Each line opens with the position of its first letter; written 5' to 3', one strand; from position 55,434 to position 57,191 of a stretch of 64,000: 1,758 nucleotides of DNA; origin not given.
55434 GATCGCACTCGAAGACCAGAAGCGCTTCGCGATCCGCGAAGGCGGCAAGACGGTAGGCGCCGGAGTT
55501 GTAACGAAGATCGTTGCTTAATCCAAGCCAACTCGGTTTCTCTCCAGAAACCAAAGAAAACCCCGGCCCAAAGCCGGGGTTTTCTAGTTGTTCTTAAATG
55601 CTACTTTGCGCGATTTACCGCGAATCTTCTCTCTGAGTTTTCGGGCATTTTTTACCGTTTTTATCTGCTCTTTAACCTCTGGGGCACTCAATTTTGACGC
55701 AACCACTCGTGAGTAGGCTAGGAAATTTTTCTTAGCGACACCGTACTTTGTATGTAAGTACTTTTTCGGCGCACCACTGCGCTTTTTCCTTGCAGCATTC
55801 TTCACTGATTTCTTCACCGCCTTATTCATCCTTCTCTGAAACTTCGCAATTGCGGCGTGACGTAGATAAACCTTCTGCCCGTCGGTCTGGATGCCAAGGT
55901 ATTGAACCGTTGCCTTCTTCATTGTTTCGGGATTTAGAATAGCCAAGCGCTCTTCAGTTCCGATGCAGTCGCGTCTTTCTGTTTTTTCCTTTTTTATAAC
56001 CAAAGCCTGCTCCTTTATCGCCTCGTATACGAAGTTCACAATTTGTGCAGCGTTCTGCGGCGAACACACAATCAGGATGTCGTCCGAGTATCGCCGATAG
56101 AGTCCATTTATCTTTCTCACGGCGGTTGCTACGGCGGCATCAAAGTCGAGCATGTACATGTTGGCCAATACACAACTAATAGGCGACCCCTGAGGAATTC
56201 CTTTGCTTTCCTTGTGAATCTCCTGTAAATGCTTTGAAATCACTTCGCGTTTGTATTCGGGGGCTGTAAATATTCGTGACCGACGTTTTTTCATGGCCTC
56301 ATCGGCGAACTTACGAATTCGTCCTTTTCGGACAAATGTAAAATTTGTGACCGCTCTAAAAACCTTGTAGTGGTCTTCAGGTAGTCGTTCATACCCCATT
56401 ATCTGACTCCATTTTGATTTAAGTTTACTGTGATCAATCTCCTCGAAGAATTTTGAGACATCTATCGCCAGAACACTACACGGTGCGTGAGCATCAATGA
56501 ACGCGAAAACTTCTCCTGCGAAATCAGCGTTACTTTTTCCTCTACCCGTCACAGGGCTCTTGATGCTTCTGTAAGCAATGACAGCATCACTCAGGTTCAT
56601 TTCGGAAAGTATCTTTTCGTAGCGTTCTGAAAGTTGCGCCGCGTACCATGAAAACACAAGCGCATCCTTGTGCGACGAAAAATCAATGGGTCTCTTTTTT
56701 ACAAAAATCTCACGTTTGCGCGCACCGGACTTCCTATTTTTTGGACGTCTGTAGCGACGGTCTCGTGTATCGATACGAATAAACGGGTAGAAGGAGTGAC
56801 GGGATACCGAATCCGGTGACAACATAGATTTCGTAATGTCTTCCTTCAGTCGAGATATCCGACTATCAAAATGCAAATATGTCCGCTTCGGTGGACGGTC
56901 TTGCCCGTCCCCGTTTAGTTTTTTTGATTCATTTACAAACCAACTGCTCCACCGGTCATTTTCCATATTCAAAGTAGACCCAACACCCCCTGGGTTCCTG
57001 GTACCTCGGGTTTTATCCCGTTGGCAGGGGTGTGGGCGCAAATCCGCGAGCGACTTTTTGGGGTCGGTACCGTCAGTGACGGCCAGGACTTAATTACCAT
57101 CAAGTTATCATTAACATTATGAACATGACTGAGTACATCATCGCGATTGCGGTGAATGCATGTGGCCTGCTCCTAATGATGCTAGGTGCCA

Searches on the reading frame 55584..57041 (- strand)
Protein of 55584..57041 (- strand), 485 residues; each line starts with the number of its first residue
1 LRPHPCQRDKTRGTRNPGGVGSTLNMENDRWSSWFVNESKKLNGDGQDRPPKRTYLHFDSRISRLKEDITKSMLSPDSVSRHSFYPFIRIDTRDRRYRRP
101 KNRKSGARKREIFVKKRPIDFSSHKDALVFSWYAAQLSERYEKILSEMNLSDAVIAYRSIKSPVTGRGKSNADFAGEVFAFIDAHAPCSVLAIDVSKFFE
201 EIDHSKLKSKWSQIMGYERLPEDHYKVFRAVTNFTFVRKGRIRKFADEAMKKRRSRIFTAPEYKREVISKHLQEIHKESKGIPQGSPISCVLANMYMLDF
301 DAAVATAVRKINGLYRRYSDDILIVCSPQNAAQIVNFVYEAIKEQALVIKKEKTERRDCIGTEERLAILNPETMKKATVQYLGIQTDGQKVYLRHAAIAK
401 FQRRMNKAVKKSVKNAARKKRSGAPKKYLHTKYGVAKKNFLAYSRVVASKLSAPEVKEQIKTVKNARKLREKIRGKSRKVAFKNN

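Call 8: search_protein_families(library=pfam, proteins=[window:55584-57041:-], max_evalue=0.01)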
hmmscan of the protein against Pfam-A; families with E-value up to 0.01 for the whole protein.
window:55584-57041:- (485 aa): 1 family
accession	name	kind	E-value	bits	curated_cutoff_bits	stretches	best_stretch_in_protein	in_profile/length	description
PF00078.32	RVT_1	-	3.5e-16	60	29.6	1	186-385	66-204/205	Reverse transcriptase (RNA-dependent DNA polymerase)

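Call 9: search_protein_families(library=padloc, proteins=[window:55584-57041:-], max_evalue=0.01)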
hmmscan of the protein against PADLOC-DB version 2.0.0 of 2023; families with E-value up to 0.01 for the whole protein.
window:55584-57041:- (485 aa): 81 families (the best 25 are shown)
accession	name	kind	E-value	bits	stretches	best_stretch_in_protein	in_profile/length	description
PDLC03757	Drt2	-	4.6e-127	423.1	1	43-475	79-466/502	DRT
PDLC02173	Drt2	-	1.2e-104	348.9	1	52-473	11-423/425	-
PDLC03754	RT_UG17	-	1.1e-24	85.1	1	180-420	120-304/429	DRT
PDLC03768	Drt3a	-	4.4e-23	80.4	2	264-416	168-300/411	DRT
PDLC03778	RT_UG39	-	4e-21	73.6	1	106-355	133-366/541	DRT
PDLC01136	RT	-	9.5e-20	69.1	2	264-355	161-243/263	RT (reverse transcriptase)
PDLC02942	RT_III-A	-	4.3e-19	66.8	1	189-355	134-251/341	-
PDLC03766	Drt9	-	5.1e-19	66.4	1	190-420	160-338/488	DRT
PDLC02175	Drt3a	-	1.5e-18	65.2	1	266-391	144-264/417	-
PDLC02946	RT_III-A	-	1.7e-17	61.6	1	241-355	131-243/330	-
PDLC03775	RT_UG36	-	1.8e-17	61.4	1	262-356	176-266/557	DRT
PDLC03759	RT_UG21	-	2.3e-17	60.9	1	190-395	144-304/503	DRT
PDLC01607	RT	-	1.1e-16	59.5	1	186-385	42-160/161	"CAS-I,CAS-II,CAS-III,CAS-IV,CAS-V,CAS-VI; acquisition_associated"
PDLC03764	RT_UG26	-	2.7e-16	57.3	1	271-421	176-307/398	DRT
PDLC02941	RT_II-A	-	1.2e-15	55.5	1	247-355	116-224/309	-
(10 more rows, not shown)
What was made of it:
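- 55584..56966 (-): Context: first cassette gene, a DRT2 (UG2) antiviral reverse transcriptase. Its GC content is 45% against 56% for the genome. PADLOC Drt2 E=4.6e-127 (call 9).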

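Call 17: find_homologous_proteins(query=window:55584-56966:-, max_evalue=1e-20)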
Query window:55584-56966:- (460 aa): 1585 proteins with E <= 1e-20 among 6621 candidates; the best 120 are listed.
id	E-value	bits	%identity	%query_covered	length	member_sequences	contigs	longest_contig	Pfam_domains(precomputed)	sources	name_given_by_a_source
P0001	1.9e-266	902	100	90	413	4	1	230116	PF00078.33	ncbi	-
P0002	6.0e-139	482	49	97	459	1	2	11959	PF00078.33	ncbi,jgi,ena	ncbi:MAG: antiviral reverse transcriptase Drt2 [Candidatus Paceibacterota bacterium]|jgi:hypothetica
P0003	1.1e-138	481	48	100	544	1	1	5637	PF00078.33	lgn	-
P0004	2.1e-134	467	48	97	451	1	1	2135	PF00078.33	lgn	-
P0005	1.5e-133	464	49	99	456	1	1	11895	PF00078.33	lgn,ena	-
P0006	2.6e-132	460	48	99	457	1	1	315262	PF00078.33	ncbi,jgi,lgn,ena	jgi:hypothetical protein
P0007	1.4e-130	454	48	99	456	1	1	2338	PF00078.33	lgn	-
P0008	1.9e-129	451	50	89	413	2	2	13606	PF00078.33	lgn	-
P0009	5.4e-129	449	50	90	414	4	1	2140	PF00078.33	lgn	-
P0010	5.8e-93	330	40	91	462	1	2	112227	PF00078.33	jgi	jgi:hypothetical protein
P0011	4.3e-92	328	41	97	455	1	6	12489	PF00078.33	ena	-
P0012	4.6e-91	324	39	96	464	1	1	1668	PF00078.33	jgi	jgi:RNA-directed DNA polymerase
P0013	2.5e-89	318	39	96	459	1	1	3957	PF00078.33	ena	-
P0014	6.8e-89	317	40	96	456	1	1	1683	PF00078.33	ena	-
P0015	6.2e-87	311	36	96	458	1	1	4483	PF00078.33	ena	-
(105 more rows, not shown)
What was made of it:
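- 55584..56966 (-): Homologues of 451-459 aa cover 97-100% of the 460-aa form (call 17).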

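Call 18: find_encoding_contigs(protein=P0001, flank=10000, max_places=4)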
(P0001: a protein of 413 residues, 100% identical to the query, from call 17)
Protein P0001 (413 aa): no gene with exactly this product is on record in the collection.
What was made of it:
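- Tried and rejected: The source contig could not be fetched through the RT protein (call 18), so no genome-wide count was possible.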

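Call 19: find_encoding_contigs(protein=P0006, flank=8000, max_places=3)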
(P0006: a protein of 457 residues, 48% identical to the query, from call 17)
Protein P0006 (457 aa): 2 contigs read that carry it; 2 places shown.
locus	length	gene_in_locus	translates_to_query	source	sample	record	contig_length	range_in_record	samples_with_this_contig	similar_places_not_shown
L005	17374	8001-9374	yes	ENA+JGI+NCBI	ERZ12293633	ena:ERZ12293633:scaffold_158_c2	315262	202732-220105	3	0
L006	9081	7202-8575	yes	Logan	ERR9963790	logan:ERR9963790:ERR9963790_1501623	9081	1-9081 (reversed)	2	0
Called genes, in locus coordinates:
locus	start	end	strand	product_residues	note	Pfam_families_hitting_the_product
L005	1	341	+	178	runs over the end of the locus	-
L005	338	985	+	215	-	-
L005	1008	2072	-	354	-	PF01926:MMR_HSR1, PF06071:YchF-GTPase_C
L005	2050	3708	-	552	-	PF00239:Resolvase, PF07508:Recombinase, PF13408:Zn_ribbon_recom (weak)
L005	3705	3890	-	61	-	PF12728:HTH_17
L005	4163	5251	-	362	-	PF00589:Phage_integrase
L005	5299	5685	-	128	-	PF12728:HTH_17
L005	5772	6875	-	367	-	-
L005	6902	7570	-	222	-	PF00075:RNase_H (weak)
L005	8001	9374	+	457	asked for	PF00078:RVT_1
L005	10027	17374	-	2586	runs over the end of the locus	PF13385:Laminin_G_3, PF03534:SpvB, PF13517:FG-GAP_3 (weak), PF05593:RHS_repeat (weak), PF25023:TEN_YD-shell, PF05593:RHS_repeat (weak), PF13385:Laminin_G_3, PF25023:TEN_YD-shell, +1 more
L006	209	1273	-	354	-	PF01926:MMR_HSR1, PF06071:YchF-GTPase_C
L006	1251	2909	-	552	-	PF00239:Resolvase, PF07508:Recombinase, PF13408:Zn_ribbon_recom (weak)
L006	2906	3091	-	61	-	PF12728:HTH_17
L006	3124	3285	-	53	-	-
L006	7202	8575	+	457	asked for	PF00078:RVT_1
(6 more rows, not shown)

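Call 28: find_encoding_contigs(protein=P0154, flank=10000, max_places=10)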
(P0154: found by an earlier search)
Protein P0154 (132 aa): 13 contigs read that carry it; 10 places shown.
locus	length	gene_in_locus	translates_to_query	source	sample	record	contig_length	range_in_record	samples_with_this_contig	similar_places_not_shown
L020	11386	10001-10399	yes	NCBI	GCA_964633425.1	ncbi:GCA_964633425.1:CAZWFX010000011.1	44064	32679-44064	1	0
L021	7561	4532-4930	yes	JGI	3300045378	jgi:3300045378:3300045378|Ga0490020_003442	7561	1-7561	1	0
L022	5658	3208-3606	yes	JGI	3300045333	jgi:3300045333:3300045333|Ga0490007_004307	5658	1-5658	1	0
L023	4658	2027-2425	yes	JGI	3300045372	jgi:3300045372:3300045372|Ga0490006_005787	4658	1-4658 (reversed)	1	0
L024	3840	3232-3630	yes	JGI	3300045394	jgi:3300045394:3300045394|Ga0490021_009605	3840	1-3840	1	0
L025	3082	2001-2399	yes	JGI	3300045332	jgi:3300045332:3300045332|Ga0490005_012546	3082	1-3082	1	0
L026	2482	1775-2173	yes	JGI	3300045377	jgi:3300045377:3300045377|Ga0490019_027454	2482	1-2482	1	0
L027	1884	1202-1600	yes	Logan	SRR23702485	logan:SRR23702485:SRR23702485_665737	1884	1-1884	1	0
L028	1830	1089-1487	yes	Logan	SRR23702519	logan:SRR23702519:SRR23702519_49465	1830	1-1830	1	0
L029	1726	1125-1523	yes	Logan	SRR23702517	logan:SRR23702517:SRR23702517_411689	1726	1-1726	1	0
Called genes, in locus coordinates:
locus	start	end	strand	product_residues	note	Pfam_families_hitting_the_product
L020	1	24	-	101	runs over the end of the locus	-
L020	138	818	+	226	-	-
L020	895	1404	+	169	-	-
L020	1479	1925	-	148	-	-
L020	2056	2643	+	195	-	-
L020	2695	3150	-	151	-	PF04191:PEMT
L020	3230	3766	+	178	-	-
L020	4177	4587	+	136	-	-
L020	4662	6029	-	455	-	-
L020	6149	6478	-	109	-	-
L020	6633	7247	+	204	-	-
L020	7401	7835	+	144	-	-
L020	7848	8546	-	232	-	-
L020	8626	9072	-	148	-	PF10517:DM13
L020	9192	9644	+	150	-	-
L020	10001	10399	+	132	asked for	-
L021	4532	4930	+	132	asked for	-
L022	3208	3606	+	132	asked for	-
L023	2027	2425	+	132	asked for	-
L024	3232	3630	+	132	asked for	-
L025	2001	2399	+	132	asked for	-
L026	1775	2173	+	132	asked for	-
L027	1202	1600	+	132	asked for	-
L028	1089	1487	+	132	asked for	-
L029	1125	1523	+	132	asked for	-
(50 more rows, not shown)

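Call 32: find_encoding_contigs(protein=P0146, flank=10000, max_places=6)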
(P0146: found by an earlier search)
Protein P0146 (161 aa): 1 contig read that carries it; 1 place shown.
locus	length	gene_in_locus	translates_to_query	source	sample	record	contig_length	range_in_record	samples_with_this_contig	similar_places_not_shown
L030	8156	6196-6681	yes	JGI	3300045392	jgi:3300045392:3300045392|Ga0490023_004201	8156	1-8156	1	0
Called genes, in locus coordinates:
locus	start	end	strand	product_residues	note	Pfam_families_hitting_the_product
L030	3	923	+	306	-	PF00009:GTP_EFTU, PF03144:GTP_EFTU_D2, PF03143:GTP_EFTU_D3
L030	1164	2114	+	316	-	PF01972:SDH_protease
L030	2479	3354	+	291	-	-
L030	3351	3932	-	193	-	-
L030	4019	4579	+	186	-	-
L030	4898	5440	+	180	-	PF13545:HTH_Crp_2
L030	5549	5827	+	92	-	-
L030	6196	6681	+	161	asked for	-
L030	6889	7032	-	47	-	-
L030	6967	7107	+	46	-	-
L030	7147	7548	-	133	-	PF00856:SET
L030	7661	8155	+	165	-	?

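Call 33: find_encoding_contigs(protein=P0143, flank=10000, max_places=6)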
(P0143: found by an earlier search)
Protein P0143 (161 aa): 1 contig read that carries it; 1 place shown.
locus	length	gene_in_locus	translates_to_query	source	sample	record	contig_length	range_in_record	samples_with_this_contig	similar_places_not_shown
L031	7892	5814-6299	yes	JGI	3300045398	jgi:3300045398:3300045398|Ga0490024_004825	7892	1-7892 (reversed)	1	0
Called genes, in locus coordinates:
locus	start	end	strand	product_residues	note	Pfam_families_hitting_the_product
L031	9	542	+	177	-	PF03144:GTP_EFTU_D2, PF03143:GTP_EFTU_D3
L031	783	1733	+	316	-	PF01972:SDH_protease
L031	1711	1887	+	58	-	-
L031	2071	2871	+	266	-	-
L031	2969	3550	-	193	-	-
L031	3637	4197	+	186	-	-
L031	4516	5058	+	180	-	PF13545:HTH_Crp_2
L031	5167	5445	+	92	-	-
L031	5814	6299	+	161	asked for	-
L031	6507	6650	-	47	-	-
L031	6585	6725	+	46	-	-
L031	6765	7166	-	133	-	PF00856:SET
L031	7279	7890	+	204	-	?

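Call 38: find_encoding_contigs(protein=P0145, flank=10000, max_places=6)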
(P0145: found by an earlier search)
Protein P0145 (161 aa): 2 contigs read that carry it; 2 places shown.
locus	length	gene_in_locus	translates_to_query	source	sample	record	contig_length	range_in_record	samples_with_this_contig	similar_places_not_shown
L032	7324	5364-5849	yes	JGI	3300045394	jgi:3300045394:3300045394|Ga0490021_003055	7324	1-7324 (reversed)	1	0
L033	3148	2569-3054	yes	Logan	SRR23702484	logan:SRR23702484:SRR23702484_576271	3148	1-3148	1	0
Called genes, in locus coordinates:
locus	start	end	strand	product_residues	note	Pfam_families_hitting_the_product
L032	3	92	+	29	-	?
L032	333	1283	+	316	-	PF01972:SDH_protease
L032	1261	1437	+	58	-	-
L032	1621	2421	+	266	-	-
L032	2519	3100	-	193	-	-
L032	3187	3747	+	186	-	-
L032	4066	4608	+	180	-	PF13545:HTH_Crp_2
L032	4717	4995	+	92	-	-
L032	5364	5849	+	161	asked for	-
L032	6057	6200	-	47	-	-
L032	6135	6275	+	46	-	-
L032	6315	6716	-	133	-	PF00856:SET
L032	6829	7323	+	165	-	?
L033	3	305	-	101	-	?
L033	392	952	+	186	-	-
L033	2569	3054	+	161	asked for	-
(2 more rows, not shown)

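Call 39: find_encoding_contigs(protein=P0141, flank=10000, max_places=6)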
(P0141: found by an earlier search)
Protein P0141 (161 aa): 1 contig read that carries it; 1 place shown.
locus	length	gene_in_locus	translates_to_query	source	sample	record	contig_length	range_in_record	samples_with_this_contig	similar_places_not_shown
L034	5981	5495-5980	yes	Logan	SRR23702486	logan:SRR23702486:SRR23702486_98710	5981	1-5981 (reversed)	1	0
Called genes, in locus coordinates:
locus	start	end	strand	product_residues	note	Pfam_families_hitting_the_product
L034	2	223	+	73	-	?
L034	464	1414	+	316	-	PF01972:SDH_protease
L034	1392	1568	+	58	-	-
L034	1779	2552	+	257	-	-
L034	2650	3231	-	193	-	-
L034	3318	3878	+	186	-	-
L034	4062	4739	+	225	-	PF13545:HTH_Crp_2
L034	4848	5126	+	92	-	-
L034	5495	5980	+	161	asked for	?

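Call 66: search_protein_families(library=padloc, proteins=[L030:1164-2114:+, L030:2479-3354:+, L030:4019-4579:+, L030:4898-5440:+, L030:5549-5827:+], max_evalue=0.001)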
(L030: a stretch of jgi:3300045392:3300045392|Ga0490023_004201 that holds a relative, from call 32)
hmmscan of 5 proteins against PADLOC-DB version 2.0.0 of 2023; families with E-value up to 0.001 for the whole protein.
L030:1164-2114:+ (316 aa): 0 families

L030:2479-3354:+ (291 aa): 0 families

L030:4019-4579:+ (186 aa): 0 families

L030:4898-5440:+ (180 aa): 0 families

L030:5549-5827:+ (92 aa): 0 families

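Call 79: search_protein_families(library=ncbifam, proteins=[window:55584-56966:-], max_evalue=0.001)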
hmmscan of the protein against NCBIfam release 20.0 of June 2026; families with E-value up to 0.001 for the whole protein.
window:55584-56966:- (460 aa): 6 families
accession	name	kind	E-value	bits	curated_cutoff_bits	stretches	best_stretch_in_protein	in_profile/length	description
NF041746.1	Drt2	equivalog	2.9e-117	392.4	390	1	27-439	4-409/416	antiviral reverse transcriptase Drt2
NF041747.1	Drt3a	equivalog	1.9e-21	76.9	200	1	240-390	145-302/412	antiviral reverse transcriptase Drt3a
TIGR04416.1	group_II_RT_mat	equivalog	1.5e-19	70.3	300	1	248-435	171-341/353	group II intron reverse transcriptase/maturase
NF038233.2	retron_St85_RT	exception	8.5e-16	58.1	235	1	164-331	90-212/289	retron St85 family RNA-directed DNA polymerase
NF042941.1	Retron_TIR_antiphage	equivalog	2.2e-07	30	600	1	242-318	125-201/464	TIR domain-containing anti-phage reverse transcriptase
NF038237.1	retron_Ec67_fus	exception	1e-06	27.6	450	1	243-305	147-209/572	retron Ec67 family RNA-directed DNA polymerase/endonuclease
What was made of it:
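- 55584..56966 (-): NCBIfam Drt2 scores 392 bits against a cutoff of 390 (call 79).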
